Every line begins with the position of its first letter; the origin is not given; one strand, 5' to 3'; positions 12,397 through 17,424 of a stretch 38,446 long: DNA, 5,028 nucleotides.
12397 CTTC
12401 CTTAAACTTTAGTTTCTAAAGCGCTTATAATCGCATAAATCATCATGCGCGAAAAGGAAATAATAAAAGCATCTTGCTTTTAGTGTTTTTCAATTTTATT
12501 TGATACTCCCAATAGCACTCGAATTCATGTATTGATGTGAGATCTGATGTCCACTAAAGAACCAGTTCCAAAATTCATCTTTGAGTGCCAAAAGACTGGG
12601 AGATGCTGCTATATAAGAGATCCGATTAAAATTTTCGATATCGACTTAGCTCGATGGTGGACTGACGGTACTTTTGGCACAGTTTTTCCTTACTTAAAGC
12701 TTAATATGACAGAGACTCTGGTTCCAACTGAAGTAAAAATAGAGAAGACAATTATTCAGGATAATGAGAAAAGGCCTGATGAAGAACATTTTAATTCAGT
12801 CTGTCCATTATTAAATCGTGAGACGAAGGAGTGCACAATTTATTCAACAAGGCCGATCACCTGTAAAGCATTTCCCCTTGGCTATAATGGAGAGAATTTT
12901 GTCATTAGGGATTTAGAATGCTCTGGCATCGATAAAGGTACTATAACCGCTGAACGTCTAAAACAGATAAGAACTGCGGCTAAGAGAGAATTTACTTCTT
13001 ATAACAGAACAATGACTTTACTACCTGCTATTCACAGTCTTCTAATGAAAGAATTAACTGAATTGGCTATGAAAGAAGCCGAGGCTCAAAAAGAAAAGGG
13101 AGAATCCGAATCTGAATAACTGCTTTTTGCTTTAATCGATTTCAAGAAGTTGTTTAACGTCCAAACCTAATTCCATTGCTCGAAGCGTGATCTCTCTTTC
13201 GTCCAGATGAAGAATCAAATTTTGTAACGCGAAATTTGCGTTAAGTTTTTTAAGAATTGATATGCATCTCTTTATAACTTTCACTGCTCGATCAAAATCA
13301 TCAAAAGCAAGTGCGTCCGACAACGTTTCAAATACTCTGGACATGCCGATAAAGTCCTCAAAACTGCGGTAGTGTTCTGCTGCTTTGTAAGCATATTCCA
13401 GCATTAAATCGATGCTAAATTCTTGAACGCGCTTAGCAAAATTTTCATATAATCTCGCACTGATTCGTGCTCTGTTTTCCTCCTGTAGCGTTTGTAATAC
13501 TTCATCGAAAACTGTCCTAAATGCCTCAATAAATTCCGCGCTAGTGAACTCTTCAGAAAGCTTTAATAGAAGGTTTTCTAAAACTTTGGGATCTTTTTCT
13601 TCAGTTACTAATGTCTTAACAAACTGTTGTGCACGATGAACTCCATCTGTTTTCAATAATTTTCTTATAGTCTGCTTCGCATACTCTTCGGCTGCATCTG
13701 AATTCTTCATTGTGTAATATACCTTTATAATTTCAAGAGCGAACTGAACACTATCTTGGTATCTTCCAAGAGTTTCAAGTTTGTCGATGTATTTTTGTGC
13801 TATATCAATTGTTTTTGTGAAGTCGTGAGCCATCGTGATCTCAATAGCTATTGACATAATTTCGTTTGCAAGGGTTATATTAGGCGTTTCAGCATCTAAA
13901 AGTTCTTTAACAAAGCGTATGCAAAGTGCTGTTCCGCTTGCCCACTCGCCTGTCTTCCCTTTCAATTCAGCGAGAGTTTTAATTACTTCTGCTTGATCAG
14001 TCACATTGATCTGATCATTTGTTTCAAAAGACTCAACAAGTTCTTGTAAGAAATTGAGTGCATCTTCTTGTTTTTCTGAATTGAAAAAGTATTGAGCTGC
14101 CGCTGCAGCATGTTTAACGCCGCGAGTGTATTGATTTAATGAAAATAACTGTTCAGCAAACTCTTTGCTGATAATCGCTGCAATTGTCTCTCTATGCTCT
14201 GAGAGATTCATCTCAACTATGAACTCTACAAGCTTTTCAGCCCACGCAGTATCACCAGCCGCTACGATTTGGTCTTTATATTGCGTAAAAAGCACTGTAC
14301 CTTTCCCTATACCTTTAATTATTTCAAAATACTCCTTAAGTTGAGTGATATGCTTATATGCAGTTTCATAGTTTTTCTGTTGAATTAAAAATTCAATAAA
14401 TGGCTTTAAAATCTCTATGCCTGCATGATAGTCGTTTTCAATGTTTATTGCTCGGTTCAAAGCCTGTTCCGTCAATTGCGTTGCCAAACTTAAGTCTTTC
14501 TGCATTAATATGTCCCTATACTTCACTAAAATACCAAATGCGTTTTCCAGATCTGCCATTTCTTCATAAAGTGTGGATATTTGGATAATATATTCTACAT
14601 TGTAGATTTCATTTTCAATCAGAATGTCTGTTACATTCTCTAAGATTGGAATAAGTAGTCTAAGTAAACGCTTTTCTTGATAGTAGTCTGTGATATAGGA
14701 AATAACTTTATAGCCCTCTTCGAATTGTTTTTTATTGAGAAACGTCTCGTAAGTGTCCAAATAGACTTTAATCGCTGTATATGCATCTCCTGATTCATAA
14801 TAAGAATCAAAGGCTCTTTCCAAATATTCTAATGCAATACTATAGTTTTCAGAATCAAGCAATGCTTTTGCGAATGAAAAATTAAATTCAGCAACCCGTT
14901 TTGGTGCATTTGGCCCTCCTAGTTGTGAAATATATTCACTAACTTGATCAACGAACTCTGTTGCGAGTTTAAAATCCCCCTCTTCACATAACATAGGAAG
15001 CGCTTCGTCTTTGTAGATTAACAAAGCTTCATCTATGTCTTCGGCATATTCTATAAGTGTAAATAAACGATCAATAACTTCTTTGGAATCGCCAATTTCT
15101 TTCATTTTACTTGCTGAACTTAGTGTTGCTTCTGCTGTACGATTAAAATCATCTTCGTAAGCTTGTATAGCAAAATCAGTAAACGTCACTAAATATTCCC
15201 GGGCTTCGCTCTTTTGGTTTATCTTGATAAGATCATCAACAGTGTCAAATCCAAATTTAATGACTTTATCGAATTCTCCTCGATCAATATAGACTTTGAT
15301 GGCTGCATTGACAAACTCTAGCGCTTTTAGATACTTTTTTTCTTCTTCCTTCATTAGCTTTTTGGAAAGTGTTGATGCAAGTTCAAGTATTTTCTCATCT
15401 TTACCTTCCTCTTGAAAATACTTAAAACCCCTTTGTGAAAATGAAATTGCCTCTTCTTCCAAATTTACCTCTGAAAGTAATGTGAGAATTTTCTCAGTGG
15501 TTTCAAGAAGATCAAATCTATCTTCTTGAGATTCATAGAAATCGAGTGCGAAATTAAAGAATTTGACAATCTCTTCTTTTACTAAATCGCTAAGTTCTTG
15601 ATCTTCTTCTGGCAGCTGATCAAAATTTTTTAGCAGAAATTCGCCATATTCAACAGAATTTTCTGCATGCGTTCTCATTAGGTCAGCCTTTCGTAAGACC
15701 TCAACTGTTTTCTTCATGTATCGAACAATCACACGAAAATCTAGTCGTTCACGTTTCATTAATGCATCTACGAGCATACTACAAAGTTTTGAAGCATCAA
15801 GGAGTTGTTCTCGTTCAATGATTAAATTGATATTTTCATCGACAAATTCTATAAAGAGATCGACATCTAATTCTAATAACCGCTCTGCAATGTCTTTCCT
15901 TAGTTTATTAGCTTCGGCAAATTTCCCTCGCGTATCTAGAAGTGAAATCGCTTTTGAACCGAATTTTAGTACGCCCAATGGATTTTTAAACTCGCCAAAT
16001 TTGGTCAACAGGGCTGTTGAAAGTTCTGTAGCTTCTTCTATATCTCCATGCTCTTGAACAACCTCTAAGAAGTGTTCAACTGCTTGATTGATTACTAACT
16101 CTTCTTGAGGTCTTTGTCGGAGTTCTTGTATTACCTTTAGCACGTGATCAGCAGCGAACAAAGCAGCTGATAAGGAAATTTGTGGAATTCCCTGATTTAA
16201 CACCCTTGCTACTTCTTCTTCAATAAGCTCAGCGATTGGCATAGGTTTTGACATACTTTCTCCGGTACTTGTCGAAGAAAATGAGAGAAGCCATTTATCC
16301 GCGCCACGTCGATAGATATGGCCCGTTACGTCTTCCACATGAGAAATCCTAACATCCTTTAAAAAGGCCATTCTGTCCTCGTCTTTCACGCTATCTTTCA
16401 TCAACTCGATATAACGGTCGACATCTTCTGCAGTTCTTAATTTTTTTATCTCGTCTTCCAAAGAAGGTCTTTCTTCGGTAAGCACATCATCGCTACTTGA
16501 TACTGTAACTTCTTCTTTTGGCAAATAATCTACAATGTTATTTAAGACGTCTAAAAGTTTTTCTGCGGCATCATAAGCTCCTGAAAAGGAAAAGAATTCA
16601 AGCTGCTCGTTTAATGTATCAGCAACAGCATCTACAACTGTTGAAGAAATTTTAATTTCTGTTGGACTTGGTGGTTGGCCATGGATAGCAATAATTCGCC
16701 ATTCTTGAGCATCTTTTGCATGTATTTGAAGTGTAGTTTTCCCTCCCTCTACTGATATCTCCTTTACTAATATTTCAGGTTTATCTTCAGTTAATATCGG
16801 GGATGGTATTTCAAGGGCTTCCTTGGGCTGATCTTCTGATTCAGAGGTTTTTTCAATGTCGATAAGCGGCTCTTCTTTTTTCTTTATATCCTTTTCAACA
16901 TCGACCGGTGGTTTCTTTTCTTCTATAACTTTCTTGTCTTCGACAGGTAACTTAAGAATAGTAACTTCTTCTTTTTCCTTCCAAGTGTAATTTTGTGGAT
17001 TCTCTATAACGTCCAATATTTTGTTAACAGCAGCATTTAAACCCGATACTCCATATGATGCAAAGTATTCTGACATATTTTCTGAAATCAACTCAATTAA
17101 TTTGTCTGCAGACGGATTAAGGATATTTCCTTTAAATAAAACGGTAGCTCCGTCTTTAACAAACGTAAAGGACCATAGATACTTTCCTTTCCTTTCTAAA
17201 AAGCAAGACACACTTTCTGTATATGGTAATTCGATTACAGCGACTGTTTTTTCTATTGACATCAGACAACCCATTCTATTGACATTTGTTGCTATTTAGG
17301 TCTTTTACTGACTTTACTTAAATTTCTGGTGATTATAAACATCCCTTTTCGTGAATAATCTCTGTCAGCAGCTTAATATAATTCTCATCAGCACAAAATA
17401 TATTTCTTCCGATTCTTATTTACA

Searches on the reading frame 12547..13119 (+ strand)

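Call 58: search_protein_families(library=pfam, proteins=[window:12547-13119:+], max_evalue=0.001)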
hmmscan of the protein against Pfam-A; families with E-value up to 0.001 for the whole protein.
window:12547-13119:+ (190 aa): 1 family
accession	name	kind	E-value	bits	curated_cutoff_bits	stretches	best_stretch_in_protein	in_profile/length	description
PF03692.20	CxxCxxCC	-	4.8e-09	37.2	23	1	13-125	1-84/85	Putative zinc- or iron-chelating domain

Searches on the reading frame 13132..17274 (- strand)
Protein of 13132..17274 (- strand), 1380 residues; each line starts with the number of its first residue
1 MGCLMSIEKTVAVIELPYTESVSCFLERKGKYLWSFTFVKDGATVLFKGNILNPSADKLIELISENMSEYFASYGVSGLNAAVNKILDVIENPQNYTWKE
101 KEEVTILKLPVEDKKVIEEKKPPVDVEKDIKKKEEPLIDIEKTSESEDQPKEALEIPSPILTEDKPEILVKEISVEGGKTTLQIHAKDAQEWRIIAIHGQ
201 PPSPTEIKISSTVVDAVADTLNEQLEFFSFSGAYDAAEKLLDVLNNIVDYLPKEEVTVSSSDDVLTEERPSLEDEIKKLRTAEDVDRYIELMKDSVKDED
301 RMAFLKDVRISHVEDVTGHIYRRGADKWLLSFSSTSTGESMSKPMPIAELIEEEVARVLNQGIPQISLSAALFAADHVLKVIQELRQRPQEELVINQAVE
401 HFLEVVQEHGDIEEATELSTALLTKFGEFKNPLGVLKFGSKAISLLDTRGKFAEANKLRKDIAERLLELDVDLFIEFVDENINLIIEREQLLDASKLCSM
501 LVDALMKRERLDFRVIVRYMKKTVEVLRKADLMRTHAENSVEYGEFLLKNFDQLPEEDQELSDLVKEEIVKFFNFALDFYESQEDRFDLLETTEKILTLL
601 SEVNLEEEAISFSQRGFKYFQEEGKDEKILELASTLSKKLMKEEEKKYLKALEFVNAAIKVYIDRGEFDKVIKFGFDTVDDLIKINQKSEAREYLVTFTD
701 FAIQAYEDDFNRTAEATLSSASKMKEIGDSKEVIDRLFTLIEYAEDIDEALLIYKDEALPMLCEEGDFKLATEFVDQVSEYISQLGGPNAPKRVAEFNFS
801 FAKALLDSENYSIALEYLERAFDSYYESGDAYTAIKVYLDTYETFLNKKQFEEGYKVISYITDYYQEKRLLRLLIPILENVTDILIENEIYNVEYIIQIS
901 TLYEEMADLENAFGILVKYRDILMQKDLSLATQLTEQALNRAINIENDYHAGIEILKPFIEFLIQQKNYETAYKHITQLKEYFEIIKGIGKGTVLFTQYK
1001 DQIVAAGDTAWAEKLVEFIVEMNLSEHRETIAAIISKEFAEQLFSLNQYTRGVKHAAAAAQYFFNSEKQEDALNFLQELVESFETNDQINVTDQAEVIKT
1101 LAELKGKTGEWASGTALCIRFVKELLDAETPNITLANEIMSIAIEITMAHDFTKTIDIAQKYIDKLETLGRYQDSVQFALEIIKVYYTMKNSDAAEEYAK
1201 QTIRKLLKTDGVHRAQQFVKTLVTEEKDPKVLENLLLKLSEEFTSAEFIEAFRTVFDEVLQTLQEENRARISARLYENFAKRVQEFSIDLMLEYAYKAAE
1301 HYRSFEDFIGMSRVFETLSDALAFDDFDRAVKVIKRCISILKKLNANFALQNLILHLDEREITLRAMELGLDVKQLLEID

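Call 9: search_protein_families(library=pfam, proteins=[window:13132-17274:-], max_evalue=0.0001)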
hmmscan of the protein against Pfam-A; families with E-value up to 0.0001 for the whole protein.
window:13132-17274:- (1380 aa): 2 families
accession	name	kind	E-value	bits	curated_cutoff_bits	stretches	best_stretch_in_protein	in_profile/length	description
PF13424.12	TPR_12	-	6.4e-06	26.7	30.1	0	762-825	13-75/77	Tetratricopeptide repeat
PF08631.16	SPO22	-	9.5e-05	22.4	27.5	1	764-987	4-230/274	Meiosis protein SPO22/ZIP4 like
